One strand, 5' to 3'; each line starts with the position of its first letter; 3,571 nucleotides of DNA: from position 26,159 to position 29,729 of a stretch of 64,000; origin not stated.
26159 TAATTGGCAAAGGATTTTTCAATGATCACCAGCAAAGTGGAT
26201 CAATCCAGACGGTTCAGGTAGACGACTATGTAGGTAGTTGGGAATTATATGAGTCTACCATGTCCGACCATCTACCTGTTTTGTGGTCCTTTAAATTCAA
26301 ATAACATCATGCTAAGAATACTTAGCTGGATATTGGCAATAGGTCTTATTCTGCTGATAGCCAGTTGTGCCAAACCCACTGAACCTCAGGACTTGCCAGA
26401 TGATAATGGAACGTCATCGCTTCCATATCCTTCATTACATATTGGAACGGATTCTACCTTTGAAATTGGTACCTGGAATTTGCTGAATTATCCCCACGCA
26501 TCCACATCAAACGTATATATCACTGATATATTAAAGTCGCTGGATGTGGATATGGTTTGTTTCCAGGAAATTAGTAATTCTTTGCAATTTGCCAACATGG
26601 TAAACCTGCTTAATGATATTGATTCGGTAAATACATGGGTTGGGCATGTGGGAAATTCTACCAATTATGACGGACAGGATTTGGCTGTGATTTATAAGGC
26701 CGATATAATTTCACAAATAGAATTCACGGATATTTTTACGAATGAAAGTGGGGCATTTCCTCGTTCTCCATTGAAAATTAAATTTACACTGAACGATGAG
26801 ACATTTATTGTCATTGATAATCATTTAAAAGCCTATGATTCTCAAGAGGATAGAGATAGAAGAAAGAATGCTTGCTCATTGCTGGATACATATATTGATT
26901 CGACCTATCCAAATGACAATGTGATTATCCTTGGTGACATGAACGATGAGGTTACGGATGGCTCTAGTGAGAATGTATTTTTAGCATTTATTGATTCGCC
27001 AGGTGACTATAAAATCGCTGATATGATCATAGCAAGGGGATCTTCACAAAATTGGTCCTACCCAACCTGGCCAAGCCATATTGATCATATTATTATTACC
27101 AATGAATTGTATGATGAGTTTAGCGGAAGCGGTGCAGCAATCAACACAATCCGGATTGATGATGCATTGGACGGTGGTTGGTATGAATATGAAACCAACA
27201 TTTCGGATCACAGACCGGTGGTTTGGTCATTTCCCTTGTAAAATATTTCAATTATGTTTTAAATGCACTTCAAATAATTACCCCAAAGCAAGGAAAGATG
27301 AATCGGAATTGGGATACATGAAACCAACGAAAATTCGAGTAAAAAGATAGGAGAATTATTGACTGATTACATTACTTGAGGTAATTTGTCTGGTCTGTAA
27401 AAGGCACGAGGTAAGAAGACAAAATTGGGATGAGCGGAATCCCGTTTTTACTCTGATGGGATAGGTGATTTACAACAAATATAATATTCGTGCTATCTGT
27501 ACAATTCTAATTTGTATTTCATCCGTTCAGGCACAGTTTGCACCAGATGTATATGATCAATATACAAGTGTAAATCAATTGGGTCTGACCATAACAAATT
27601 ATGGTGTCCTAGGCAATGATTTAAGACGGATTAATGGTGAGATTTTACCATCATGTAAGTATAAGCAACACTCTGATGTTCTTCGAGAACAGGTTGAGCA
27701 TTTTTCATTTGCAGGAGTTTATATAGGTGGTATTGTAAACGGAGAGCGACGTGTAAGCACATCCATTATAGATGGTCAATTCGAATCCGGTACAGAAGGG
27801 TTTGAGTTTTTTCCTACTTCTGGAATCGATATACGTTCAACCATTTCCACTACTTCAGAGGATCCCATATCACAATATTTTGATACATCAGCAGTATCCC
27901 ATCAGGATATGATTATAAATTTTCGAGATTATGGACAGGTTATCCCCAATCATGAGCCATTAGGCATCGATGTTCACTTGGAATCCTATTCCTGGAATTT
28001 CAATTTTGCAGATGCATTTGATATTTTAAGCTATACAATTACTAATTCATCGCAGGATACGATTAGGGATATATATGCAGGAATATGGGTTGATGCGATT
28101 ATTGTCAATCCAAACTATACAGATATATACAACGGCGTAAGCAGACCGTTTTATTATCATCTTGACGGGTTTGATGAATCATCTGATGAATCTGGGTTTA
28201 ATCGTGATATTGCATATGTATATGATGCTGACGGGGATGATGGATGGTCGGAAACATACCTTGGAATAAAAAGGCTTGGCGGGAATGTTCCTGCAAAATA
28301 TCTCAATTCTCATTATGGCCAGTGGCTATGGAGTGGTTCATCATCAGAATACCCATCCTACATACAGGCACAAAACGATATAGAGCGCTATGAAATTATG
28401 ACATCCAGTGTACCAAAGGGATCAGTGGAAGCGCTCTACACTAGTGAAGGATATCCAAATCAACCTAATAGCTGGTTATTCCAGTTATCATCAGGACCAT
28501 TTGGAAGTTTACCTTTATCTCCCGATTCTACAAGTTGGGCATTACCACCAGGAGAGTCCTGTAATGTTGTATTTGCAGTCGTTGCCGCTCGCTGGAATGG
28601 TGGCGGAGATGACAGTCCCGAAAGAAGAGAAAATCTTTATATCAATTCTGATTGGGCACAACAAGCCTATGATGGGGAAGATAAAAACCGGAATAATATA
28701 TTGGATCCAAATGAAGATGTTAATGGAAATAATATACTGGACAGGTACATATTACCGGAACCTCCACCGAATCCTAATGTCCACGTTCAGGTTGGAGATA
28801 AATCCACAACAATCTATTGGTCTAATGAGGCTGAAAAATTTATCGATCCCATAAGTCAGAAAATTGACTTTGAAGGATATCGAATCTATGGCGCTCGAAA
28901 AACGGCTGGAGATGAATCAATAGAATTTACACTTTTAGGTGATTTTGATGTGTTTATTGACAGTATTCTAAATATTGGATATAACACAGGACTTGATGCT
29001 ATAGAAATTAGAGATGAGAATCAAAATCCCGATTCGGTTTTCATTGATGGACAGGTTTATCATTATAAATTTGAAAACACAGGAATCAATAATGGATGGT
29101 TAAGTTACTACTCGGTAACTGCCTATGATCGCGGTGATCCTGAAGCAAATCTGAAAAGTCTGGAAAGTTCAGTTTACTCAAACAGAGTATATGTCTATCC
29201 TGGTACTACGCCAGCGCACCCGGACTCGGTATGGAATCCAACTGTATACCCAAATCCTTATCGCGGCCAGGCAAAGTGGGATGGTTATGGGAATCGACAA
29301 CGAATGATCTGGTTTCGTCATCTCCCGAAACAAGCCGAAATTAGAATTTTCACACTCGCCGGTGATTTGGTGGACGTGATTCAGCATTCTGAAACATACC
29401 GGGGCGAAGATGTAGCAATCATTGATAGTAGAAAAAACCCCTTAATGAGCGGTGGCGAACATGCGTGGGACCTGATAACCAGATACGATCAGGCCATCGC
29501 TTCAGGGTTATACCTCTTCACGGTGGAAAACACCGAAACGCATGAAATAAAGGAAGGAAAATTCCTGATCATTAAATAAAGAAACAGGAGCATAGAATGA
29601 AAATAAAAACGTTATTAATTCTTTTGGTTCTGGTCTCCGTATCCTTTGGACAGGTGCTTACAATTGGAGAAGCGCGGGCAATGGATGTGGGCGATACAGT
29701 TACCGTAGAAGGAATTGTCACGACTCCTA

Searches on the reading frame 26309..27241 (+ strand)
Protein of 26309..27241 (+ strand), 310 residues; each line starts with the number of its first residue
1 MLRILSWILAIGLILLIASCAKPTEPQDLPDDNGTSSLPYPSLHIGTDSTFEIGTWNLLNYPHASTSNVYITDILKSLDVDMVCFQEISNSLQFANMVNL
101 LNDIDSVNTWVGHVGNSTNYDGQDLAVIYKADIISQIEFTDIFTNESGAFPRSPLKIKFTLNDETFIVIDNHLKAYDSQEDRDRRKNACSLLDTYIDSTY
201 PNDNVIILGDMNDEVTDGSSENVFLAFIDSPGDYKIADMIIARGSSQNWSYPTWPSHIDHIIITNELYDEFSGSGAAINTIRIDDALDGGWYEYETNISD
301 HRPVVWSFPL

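Call 3: search_protein_families(library=pfam, proteins=[window:26309-27241:+], max_evalue=1)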
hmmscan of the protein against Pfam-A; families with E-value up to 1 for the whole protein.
window:26309-27241:+ (310 aa): 3 families
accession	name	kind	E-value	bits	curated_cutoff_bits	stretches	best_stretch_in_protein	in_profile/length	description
PF03372.29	Exo_endo_phos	-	1.3e-13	51.6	24.5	1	54-301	1-225/225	Endonuclease/Exonuclease/phosphatase family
PF19580.5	Exo_endo_phos_3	-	2.6e-10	40.3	27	1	84-268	61-253/311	Endonuclease/Exonuclease/phosphatase family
PF22669.2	Exo_endo_phos2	-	4.1e-07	30.3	27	1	55-223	2-188/288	Endonuclease/Exonuclease/phosphatase family 2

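Call 4: search_protein_families(library=ncbifam, proteins=[window:26309-27241:+], max_evalue=1)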
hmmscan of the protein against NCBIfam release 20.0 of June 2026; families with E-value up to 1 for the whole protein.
window:26309-27241:+ (310 aa): 4 families
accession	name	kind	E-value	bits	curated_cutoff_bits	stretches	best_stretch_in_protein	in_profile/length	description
NF045851.1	mem_nucl_MnuA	subfamily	2.4e-11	44.2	185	1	53-182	1-158/317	MnuA family membrane nuclease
NF033681.1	ExeM_NucH_DNase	subfamily_domain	5.9e-10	38.6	300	1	73-270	280-497/546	ExeM/NucH family extracellular endonuclease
NF003842.0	PRK05421.1-4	equivalog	0.0012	18.3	144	1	48-99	29-80/259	endonuclease/exonuclease/phosphatase family protein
TIGR00195.1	exoDNase_III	equivalog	0.055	13.1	182.55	0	185-212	120-148/254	exodeoxyribonuclease III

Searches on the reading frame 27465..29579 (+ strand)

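Call 3: search_protein_families(library=pfam, proteins=[window:27465-29579:+], max_evalue=1)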
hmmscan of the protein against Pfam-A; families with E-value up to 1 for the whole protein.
window:27465-29579:+ (704 aa): 0 families

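Call 4: search_protein_families(library=ncbifam, proteins=[window:27465-29579:+], max_evalue=1)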
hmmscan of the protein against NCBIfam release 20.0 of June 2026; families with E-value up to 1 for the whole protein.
window:27465-29579:+ (704 aa): 2 families
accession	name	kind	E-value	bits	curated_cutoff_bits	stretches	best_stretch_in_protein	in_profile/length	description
NF052228.1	T9SS_PorZ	equivalog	1.2e-06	27.2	260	1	577-704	658-757/757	type IX secretion system anionic LPS delivery protein PorZ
NF004171.0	PRK05639.1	equivalog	0.19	10.5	639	1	569-615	158-202/457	alanine/serine racemase family protein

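Call 66: search_protein_families(library=pfam, proteins=[window:27465-29576:+], max_evalue=0.1)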
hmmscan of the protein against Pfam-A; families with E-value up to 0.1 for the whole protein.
window:27465-29576:+ (704 aa): 0 families
